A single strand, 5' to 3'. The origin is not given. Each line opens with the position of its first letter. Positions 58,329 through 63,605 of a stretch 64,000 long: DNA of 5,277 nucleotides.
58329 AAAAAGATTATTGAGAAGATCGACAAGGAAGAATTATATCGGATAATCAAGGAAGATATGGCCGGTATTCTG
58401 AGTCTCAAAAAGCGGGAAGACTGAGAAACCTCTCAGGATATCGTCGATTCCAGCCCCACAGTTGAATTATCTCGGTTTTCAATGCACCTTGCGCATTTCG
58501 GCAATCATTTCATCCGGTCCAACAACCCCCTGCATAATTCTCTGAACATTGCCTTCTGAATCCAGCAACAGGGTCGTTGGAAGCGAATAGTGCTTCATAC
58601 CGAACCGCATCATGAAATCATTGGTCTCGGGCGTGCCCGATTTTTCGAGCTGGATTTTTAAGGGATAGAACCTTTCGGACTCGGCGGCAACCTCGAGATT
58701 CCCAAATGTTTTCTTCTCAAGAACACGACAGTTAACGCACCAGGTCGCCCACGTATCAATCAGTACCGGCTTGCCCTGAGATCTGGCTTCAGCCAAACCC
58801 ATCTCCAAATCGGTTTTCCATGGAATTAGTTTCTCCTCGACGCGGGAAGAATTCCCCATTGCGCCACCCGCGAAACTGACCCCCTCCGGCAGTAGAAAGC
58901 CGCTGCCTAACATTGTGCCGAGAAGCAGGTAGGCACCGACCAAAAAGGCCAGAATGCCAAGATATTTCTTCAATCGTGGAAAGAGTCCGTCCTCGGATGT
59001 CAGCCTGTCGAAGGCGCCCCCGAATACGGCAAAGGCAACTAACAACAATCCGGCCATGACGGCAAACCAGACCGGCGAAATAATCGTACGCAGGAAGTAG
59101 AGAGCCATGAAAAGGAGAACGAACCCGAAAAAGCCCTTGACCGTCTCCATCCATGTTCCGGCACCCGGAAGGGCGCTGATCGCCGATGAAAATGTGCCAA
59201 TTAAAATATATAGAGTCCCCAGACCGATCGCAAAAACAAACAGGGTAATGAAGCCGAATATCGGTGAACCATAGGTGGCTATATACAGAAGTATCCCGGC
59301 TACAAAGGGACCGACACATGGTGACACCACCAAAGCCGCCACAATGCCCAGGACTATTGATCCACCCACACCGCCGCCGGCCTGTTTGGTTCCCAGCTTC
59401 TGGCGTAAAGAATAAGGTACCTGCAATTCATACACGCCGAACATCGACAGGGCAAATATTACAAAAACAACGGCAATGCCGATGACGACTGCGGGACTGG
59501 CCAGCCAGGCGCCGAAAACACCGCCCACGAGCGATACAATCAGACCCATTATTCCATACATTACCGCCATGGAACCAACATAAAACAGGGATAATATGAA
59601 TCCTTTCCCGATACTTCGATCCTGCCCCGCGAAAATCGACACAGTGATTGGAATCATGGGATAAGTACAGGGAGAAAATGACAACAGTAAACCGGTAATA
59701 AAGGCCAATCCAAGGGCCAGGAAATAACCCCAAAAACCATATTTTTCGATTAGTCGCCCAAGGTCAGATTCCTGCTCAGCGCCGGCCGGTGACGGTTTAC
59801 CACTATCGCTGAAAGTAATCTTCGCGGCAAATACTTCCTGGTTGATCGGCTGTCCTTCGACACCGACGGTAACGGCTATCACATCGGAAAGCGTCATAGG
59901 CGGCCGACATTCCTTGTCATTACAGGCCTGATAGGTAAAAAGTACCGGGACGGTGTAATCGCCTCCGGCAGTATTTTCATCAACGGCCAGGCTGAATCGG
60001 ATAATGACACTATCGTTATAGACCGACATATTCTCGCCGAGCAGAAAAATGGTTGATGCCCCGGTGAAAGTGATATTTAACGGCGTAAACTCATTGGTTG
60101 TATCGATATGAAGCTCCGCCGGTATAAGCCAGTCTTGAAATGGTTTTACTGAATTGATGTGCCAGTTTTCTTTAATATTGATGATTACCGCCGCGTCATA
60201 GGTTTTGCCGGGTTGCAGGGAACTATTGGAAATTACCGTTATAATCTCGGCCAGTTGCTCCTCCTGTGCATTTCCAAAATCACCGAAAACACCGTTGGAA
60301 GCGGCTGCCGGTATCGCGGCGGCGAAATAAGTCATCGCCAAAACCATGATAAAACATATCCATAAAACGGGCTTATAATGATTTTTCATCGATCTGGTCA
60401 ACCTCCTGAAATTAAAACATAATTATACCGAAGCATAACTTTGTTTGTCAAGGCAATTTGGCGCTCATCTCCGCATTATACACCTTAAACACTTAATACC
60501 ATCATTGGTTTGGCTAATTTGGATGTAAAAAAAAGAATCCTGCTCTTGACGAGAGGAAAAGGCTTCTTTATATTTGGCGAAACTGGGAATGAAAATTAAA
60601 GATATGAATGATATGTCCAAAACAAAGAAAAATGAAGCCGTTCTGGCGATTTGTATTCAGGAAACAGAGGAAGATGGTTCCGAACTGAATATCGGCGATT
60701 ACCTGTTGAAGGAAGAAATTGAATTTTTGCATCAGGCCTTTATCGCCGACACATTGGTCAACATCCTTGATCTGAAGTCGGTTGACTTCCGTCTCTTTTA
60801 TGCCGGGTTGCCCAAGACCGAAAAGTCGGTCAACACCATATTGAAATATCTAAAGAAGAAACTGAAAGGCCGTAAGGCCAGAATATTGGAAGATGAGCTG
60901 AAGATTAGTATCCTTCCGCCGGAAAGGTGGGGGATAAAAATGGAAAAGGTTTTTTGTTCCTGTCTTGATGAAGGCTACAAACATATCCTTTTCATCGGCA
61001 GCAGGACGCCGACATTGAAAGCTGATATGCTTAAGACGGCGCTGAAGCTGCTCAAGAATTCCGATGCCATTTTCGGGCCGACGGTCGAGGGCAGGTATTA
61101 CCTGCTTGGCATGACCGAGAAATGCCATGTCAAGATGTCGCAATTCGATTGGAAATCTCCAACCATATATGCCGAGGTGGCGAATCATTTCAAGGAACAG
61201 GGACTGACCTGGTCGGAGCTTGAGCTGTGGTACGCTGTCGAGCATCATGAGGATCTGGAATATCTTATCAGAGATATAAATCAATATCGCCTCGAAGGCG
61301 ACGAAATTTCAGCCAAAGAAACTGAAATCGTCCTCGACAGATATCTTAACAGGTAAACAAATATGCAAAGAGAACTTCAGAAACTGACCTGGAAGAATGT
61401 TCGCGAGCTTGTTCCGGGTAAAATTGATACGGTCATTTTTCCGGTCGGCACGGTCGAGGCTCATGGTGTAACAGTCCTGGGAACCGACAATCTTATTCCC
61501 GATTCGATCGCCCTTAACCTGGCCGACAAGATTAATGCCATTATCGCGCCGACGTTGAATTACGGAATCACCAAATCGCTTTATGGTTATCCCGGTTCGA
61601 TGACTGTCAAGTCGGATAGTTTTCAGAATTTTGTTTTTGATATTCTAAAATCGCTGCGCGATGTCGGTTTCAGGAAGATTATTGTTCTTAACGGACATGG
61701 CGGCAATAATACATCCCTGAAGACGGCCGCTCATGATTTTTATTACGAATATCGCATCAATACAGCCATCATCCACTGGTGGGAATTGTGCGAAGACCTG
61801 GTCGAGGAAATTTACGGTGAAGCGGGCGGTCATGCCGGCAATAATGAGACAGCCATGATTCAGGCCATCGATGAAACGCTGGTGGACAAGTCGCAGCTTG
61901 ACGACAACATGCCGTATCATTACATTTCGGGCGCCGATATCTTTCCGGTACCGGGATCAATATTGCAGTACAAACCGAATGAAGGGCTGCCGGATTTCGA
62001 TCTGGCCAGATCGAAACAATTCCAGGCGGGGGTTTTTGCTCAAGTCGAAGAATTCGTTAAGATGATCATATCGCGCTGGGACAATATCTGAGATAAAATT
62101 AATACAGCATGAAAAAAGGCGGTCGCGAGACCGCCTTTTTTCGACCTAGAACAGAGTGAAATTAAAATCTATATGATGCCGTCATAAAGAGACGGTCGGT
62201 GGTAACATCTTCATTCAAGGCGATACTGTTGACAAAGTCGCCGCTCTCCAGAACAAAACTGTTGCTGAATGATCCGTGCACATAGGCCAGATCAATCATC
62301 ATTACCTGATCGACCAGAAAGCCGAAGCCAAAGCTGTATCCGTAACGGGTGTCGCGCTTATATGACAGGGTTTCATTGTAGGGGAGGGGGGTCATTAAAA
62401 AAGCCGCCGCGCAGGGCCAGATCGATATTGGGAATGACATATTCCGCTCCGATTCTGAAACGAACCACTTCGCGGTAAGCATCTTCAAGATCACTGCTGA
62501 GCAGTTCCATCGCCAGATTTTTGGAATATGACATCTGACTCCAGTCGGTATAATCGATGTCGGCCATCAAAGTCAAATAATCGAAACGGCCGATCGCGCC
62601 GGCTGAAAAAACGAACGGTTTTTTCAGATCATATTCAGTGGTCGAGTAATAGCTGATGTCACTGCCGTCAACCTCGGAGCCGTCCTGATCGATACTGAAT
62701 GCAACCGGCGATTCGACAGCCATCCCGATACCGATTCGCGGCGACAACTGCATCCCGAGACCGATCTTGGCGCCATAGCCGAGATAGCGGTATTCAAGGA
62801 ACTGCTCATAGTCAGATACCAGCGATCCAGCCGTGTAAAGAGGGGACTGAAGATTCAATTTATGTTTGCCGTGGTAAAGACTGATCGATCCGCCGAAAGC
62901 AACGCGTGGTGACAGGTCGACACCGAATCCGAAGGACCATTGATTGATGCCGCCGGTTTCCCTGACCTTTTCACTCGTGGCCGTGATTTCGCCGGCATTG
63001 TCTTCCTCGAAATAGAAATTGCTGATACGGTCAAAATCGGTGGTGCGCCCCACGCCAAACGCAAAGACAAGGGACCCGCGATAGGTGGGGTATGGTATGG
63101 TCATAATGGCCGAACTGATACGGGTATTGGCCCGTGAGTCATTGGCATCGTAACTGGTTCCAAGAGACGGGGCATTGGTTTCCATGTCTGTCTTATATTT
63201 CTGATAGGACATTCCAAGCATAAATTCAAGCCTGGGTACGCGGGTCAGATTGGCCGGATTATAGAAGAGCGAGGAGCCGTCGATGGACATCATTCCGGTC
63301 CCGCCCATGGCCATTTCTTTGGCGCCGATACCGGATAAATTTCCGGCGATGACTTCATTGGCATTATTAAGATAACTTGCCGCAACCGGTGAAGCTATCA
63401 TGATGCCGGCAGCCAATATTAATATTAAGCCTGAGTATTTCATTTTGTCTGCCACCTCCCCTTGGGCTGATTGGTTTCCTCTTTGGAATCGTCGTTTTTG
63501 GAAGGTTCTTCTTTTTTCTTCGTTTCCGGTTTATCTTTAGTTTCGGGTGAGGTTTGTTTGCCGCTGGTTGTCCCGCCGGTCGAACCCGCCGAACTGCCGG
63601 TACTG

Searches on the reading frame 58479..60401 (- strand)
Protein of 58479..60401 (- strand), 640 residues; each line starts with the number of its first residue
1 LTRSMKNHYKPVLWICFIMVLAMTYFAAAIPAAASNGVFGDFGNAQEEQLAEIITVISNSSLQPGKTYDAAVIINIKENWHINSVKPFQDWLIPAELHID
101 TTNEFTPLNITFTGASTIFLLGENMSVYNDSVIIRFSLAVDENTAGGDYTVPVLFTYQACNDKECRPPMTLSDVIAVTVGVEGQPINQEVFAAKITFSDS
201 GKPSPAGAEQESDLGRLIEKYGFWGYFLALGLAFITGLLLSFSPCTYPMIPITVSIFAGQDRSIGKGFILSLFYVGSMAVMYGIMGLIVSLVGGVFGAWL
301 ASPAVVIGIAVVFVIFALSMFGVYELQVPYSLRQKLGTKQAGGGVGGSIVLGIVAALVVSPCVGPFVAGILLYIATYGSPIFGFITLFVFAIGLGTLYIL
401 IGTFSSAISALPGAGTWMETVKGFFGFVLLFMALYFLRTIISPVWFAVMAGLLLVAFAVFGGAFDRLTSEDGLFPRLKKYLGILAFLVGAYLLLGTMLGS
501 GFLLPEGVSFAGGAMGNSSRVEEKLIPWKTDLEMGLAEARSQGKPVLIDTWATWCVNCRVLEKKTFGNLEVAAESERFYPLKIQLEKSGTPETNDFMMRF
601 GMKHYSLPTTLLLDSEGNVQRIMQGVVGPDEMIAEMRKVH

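Call 53: search_protein_families(library=pfam, proteins=[window:58479-60401:-], max_evalue=0.001)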
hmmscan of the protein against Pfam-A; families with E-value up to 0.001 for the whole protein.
window:58479-60401:- (640 aa): 6 families
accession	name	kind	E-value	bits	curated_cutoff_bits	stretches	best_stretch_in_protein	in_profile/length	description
PF02683.22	DsbD_TM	-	4e-56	190.2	27.1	1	228-440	3-218/219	Cytochrome C biogenesis protein transmembrane domain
PF13899.12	Thioredoxin_7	-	1.4e-11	44.8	27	1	528-614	2-82/83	Thioredoxin-like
PF13098.12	Thioredoxin_2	-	7.8e-08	33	27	1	539-634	1-102/104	Thioredoxin-like domain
PF03190.21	Thioredox_DsbH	-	2.1e-06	28.2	27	1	526-600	20-93/163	Protein of unknown function, DUF255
PF13386.12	DsbD_2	-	6.8e-05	23.3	24.9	1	233-410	2-179/199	Cytochrome C biogenesis protein transmembrane region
PF00085.26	Thioredoxin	-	0.00043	20.7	23.5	1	542-636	17-101/103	Thioredoxin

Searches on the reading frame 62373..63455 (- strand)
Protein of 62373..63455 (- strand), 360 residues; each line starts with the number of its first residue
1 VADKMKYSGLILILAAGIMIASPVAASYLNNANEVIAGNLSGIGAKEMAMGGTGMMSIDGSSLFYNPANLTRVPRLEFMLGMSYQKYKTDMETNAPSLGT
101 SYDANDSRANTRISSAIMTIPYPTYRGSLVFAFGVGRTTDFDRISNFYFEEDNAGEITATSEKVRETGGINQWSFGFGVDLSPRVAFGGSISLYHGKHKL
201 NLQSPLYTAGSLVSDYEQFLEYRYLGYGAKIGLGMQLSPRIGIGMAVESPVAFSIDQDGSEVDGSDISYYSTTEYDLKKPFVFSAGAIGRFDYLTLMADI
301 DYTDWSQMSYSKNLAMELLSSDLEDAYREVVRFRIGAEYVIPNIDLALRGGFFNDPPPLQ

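Call 53: search_protein_families(library=pfam, proteins=[window:62373-63455:-], max_evalue=0.001)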
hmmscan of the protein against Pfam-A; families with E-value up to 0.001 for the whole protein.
window:62373-63455:- (360 aa): 1 family
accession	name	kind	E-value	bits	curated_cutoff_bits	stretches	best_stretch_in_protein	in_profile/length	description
PF03349.22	Toluene_X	-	3.7e-16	59.1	29.7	1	39-358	17-343/421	Outer membrane protein transport protein (OMPP1/FadL/TodX)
